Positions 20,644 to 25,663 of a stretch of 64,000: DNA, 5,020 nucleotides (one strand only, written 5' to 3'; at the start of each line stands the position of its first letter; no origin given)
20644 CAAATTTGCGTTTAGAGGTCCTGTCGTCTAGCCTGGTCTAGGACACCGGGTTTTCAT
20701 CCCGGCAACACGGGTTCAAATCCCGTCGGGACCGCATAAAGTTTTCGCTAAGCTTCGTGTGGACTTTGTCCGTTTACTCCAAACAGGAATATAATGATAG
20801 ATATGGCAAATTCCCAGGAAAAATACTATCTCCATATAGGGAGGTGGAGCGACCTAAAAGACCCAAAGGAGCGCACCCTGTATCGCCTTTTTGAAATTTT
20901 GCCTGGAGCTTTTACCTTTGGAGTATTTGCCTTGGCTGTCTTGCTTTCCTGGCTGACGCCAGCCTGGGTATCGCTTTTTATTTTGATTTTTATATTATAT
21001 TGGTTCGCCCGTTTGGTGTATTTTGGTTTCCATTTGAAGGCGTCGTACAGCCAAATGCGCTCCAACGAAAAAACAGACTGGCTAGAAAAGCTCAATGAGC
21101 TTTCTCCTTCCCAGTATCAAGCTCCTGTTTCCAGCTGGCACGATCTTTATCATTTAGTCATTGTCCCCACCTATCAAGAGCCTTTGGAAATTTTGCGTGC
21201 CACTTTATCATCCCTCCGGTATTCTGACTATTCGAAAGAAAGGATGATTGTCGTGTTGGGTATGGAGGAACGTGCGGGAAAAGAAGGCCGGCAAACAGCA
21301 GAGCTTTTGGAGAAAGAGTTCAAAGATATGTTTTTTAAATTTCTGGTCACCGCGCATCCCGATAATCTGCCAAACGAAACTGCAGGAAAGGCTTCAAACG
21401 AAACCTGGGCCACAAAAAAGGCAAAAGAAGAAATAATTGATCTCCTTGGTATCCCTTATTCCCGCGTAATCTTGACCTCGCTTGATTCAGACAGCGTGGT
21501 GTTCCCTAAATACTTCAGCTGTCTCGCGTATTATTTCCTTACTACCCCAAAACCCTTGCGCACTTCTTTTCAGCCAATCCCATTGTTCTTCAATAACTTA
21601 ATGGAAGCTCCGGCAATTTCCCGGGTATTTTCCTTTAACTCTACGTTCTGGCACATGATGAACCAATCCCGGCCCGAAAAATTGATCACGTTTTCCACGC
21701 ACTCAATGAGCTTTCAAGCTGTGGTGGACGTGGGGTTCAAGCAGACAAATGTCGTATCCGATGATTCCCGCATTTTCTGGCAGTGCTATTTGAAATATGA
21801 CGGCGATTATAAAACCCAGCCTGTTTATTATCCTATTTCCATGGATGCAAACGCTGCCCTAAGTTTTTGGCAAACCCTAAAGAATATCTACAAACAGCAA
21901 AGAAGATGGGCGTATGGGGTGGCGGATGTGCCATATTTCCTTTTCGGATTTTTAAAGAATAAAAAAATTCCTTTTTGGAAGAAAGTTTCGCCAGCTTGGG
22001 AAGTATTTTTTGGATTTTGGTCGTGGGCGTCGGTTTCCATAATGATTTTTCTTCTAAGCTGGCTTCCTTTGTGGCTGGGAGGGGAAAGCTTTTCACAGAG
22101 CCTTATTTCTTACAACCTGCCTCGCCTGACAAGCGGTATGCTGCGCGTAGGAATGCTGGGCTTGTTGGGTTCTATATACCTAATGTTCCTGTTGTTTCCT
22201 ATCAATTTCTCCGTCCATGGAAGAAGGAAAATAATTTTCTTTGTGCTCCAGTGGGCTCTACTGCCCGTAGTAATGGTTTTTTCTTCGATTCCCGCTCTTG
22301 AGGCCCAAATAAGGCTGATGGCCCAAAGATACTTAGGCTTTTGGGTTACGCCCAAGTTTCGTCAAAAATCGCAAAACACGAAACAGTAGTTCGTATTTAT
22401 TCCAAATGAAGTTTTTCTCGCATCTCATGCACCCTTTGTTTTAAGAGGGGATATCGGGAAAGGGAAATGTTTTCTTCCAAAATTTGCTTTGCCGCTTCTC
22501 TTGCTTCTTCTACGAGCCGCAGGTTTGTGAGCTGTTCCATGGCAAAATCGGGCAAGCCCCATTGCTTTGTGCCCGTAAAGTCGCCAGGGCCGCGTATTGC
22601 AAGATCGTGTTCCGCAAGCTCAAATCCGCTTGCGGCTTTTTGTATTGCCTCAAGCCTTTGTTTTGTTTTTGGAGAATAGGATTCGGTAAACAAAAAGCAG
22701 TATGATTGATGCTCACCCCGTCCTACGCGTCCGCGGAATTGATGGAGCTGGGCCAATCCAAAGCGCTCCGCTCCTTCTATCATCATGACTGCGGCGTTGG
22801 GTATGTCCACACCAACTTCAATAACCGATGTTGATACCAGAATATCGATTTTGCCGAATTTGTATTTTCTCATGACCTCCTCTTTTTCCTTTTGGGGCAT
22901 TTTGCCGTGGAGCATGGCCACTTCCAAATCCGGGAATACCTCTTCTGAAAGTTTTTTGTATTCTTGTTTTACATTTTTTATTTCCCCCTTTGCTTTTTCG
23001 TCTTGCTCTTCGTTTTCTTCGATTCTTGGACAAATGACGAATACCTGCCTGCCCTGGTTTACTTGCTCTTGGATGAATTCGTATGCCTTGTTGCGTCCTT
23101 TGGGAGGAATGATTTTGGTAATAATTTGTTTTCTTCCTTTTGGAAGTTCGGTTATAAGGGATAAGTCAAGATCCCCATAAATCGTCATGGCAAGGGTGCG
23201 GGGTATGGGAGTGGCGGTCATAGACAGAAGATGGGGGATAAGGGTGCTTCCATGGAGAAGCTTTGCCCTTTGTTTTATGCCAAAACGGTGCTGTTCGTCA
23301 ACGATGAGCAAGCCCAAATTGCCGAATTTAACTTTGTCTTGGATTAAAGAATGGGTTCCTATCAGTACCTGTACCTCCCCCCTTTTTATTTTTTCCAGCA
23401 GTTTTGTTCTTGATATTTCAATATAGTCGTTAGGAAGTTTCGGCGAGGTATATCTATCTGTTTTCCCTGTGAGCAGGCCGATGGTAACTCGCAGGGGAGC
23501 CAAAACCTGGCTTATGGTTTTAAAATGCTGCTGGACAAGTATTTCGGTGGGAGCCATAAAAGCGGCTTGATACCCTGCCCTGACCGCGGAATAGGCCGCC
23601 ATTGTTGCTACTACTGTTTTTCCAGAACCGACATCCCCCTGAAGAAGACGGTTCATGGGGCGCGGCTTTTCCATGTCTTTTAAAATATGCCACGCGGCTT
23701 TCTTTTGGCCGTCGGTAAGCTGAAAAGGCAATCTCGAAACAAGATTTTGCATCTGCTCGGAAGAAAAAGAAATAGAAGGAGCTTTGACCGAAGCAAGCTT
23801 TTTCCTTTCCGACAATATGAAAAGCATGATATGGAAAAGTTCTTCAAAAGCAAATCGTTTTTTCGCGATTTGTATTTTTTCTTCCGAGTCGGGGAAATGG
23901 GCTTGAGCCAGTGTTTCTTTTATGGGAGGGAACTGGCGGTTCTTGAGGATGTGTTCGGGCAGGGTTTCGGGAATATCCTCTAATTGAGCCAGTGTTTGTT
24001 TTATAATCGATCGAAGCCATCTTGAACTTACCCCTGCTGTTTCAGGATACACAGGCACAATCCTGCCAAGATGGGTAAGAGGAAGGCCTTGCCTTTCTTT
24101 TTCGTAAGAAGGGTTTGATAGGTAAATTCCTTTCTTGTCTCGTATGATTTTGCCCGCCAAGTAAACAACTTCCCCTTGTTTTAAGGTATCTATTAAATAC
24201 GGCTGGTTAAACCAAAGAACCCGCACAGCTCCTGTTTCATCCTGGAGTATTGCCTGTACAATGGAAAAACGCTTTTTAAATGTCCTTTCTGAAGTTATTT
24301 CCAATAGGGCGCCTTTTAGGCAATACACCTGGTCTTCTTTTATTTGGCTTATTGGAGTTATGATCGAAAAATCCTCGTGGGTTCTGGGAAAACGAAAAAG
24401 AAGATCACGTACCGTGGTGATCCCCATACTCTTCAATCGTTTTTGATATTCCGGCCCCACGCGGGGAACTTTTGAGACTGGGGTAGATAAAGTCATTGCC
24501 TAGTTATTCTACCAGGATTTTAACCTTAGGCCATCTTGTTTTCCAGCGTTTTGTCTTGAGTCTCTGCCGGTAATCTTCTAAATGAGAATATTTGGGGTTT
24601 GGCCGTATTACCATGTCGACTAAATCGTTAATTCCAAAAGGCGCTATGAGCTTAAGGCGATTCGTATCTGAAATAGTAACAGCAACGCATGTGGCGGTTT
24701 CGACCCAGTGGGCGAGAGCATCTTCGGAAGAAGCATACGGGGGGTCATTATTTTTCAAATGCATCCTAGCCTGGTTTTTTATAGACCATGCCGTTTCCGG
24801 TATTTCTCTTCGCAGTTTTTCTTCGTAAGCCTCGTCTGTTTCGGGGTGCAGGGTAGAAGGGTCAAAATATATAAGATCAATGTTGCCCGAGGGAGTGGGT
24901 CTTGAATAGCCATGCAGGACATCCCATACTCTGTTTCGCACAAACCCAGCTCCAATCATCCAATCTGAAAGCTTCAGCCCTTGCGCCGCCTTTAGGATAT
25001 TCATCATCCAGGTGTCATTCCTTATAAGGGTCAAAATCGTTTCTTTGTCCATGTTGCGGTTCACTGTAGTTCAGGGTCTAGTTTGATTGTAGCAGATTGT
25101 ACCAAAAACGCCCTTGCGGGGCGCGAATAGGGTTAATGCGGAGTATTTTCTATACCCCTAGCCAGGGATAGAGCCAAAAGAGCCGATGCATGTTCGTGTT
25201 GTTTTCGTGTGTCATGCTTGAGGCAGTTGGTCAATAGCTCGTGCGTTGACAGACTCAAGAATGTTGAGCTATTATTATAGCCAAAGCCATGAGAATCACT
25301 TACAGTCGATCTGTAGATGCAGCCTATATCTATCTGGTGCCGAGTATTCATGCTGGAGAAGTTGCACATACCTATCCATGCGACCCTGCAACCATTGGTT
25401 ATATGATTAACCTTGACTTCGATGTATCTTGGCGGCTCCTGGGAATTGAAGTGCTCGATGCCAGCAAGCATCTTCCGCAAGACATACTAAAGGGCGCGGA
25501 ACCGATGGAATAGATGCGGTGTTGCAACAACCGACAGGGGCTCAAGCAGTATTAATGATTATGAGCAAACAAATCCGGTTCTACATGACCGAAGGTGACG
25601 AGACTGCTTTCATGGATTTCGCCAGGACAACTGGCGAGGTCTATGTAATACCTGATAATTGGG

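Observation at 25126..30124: GC-richer island of orphan immunity genes and toxin fragments in an otherwise AT-leaning reduced genome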

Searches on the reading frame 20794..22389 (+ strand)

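Call 81: search_protein_families(library=pfam, max_evalue=0.001, proteins=[window:20794-22389:+])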
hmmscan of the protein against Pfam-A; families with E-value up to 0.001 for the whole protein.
window:20794-22389:+ (531 aa): 1 family
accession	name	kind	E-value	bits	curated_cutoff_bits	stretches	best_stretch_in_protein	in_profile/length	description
PF13632.12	Glyco_trans_2_3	-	4.4e-05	23.8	27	1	228-426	3-182/198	Glycosyl transferase family group 2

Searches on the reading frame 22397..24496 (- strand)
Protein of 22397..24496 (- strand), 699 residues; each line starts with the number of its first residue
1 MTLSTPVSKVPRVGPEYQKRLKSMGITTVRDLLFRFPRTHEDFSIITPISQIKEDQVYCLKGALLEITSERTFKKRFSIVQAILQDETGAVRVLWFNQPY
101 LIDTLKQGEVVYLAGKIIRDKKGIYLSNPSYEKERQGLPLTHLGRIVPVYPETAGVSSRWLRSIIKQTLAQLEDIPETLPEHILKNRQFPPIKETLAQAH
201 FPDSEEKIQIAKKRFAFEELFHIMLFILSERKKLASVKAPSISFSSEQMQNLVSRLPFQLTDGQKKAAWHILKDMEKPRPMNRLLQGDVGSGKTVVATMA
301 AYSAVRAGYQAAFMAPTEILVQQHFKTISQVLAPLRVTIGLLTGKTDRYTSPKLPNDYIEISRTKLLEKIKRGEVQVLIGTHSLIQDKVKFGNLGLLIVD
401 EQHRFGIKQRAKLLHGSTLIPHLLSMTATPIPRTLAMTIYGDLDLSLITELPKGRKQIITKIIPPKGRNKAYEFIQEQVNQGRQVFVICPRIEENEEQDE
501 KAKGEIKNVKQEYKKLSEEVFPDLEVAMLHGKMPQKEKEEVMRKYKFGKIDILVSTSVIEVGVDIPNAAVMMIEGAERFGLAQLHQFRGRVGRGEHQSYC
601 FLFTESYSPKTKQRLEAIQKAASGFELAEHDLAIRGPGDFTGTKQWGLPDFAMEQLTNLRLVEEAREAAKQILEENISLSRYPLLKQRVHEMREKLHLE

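Call 44: find_related_loci(query=window:22397-24496:-, collection=metagenome_contigs, flank=10000)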
Query window:22397-24496:- (699 aa) in metagenome_contigs; peptide patterns used: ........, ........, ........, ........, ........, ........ (x = any residue, [..] = any of these).
219 stretches matched a pattern; 56 encode a relative of the query (tblastn E <= 1e-3); 56 distinct loci.
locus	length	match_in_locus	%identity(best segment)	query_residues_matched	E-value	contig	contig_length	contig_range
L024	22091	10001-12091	70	1-699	0e+0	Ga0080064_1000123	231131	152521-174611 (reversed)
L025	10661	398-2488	69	1-699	0e+0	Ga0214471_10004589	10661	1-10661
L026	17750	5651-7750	70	1-699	0e+0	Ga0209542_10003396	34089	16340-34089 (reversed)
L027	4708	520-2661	68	1-699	0e+0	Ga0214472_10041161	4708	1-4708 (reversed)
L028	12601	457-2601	68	1-699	0e+0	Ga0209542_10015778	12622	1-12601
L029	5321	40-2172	65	1-699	0e+0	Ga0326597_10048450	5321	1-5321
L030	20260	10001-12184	66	1-699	0e+0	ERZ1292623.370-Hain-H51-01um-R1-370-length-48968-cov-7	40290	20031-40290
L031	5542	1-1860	70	78-699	0e+0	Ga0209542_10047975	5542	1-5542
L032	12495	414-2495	65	1-699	0e+0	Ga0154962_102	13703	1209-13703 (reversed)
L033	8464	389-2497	61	1-699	0e+0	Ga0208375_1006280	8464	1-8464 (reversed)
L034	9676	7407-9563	59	1-699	0e+0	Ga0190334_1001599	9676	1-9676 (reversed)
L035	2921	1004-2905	66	1-618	0e+0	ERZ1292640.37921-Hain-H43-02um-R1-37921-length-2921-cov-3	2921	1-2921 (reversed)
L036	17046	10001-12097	60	1-699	0e+0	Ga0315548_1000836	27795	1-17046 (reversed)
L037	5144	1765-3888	60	1-699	0e+0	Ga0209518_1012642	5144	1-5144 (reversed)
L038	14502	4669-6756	60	1-699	0e+0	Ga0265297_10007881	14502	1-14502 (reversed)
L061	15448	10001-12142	60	1-699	0e+0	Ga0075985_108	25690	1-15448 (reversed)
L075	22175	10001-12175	58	1-699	0e+0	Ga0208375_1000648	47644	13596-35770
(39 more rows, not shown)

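Call 96: search_protein_families(library=pfam, max_evalue=1, proteins=[L075:8640-8861:+, L075:8873-9868:+, L061:9125-9877:+])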
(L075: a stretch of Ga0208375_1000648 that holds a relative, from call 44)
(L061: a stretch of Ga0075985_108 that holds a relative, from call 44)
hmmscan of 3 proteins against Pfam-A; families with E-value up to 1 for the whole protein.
L075:8640-8861:+ (73 aa): 2 families
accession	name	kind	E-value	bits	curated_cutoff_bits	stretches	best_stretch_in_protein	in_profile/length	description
PF00239.26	Resolvase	-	5.2e-06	27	23.3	1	4-50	2-45/145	Resolvase, N terminal domain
PF07487.18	SopE_GEF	-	0.11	13.2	25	1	18-53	85-120/136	SopE GEF domain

L075:8873-9868:+ (331 aa): 1 family
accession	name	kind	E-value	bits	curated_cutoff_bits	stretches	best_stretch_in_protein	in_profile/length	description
PF01699.29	Na_Ca_ex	-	1.4e-62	210.6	24.9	2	5-145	2-149/151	Sodium/calcium exchanger protein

L061:9125-9877:+ (250 aa): 3 families
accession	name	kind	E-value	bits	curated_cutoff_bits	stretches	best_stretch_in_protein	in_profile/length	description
PF20619.3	DUF6804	-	2.5e-14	53.7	27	1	10-92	7-88/91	Family of unknown function (DUF6804)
PF12250.14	AftA_N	-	0.018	14.3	26.7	1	11-94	206-280/429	Arabinofuranosyltransferase N terminal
PF06147.18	DUF968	-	0.24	11.9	27.8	1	199-245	115-157/171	Protein of unknown function (DUF968)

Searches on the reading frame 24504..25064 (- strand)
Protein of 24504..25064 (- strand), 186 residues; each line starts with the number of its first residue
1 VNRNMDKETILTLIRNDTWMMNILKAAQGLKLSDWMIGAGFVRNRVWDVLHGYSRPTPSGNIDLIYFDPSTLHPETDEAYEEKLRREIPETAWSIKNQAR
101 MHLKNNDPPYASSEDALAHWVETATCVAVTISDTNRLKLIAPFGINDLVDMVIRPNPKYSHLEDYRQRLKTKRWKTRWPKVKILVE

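Call 20: list_cluster_members(proteins=[window:24504-25052:-, window:25558-26064:+, window:25564-26064:+, window:25585-26064:+, window:28385-28771:+, window:27754-27960:-, window:29480-29647:+, window:27540-27809:+, window:28861-29028:+, window:24504-24998:-])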
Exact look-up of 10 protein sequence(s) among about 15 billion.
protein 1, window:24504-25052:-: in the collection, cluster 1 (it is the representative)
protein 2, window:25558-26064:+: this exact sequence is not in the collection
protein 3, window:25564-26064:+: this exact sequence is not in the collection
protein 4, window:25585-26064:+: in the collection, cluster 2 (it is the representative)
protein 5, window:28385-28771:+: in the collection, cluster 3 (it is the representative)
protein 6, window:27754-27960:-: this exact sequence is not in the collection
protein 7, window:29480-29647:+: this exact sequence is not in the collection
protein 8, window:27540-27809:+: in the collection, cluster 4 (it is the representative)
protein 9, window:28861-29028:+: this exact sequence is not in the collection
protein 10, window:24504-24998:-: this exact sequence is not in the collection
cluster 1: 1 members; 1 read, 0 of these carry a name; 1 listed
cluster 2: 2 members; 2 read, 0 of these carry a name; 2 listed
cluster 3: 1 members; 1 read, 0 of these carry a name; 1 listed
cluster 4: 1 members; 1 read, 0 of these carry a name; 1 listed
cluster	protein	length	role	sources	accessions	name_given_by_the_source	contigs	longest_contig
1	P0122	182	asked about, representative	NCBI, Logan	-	-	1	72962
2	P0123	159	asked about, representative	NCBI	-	-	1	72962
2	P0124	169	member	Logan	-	-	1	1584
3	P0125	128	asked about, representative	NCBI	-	-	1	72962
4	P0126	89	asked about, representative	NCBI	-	-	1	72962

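Call 21: find_encoding_contigs(protein=window:24504-25052:-, flank=10000, max_places=6)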
Protein window:24504-25052:- (182 aa): 1 contig read that carries it; 1 place shown.
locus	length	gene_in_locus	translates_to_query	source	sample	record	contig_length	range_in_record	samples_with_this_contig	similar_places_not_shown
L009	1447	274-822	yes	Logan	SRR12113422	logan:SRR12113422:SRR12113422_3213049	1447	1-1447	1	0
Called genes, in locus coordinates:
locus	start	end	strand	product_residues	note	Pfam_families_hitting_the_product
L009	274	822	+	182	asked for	PF06042:NTP_transf_6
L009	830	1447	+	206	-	?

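Call 96: search_protein_families(library=pfam, max_evalue=1, proteins=[window:24504-25064:-])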
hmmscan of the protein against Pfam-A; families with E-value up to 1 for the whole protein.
window:24504-25064:- (186 aa): 2 families
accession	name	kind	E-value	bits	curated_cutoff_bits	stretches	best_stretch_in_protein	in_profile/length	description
PF06042.17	NTP_transf_6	-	3.7e-62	209.3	25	1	26-183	2-159/159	Nucleotidyltransferase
PF19619.4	DUF6124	-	0.097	13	27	1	110-133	7-30/63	Family of unknown function (DUF6124)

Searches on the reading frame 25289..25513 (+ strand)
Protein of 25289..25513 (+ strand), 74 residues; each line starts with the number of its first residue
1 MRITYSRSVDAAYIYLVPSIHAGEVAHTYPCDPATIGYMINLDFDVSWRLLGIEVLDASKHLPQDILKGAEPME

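Call 4: search_protein_families(library=pfam, max_evalue=1, proteins=[window:25289-25513:+])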
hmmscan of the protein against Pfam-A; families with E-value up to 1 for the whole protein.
window:25289-25513:+ (74 aa): 1 family
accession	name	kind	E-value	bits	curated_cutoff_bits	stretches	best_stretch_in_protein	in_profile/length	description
PF10049.14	DUF2283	-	3.6e-08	33.9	23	1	2-59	1-49/49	Protein of unknown function (DUF2283)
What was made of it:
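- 25289..25513 (+): DUF2283 protein (74 aa), the antitoxin-like partner of DUF4258 in other genomes. No DUF4258 gene is present here. Pfam 33.9 bits, profile positions 1-49 of 49 (call 4).
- Checked: DUF2283, 25289-25513: 33.9 bits against a cut-off of 23 (call 4).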

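Call 5: search_protein_families(library=ncbifam, max_evalue=1, proteins=[window:25289-25513:+])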
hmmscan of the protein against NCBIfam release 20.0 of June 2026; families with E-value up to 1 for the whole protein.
window:25289-25513:+ (74 aa): 1 family
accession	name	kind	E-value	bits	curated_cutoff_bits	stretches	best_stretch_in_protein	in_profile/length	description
TIGR02297.1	HpaA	equivalog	0.16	11.2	274.65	1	23-61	76-114/287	4-hydroxyphenylacetate catabolism regulatory protein HpaA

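Call 7: list_cluster_members(proteins=[window:25289-25513:+, window:25519-26064:+, window:26119-26817:+, window:27073-27453:+, window:28376-28771:+, window:29053-29277:+, window:29746-30186:+, window:24504-25064:-, window:30510-30902:+, window:27764-28375:+])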
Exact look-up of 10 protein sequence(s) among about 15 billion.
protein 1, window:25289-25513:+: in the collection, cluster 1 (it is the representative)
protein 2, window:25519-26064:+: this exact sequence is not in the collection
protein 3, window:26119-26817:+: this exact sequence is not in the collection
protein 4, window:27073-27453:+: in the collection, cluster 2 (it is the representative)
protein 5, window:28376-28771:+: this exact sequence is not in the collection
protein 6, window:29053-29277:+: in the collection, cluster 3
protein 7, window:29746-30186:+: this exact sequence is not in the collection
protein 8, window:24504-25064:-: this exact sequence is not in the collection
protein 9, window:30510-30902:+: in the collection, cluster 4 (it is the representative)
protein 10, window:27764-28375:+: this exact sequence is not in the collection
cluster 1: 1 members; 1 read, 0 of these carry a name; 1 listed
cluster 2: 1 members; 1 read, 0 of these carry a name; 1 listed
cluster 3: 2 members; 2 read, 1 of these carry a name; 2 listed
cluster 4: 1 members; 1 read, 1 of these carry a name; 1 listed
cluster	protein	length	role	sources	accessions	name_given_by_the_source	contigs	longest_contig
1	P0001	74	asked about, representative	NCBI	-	-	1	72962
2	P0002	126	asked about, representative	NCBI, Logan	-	-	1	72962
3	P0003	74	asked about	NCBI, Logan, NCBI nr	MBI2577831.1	MAG: hypothetical protein HYV77_03220 [Candidatus Wildermuthbacteria bacterium] | hypothetical protein [Candidatus Wildermuthbacteria bacterium]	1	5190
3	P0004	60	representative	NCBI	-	-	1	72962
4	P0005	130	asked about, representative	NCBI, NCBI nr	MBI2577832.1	MAG: S-adenosylmethionine decarboxylase [Candidatus Wildermuthbacteria bacterium] | S-adenosylmethionine decarboxylase [Candidatus Wildermuthbacteria bacterium]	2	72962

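Call 30: search_protein_families(library=padloc, max_evalue=1, proteins=[window:25289-25513:+])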
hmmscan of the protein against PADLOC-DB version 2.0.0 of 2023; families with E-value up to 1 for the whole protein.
window:25289-25513:+ (74 aa): 0 families

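Call 31: search_protein_families(library=phrogs, max_evalue=1, proteins=[window:25289-25513:+])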
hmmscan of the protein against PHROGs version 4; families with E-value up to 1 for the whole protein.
window:25289-25513:+ (74 aa): 0 families

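Call 92: search_solved_structures(query=window:25289-25513:+, max_evalue=1, show_alignments=1)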
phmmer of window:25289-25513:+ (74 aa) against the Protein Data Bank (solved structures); distinct sequences matched with E-value up to 1: 0.
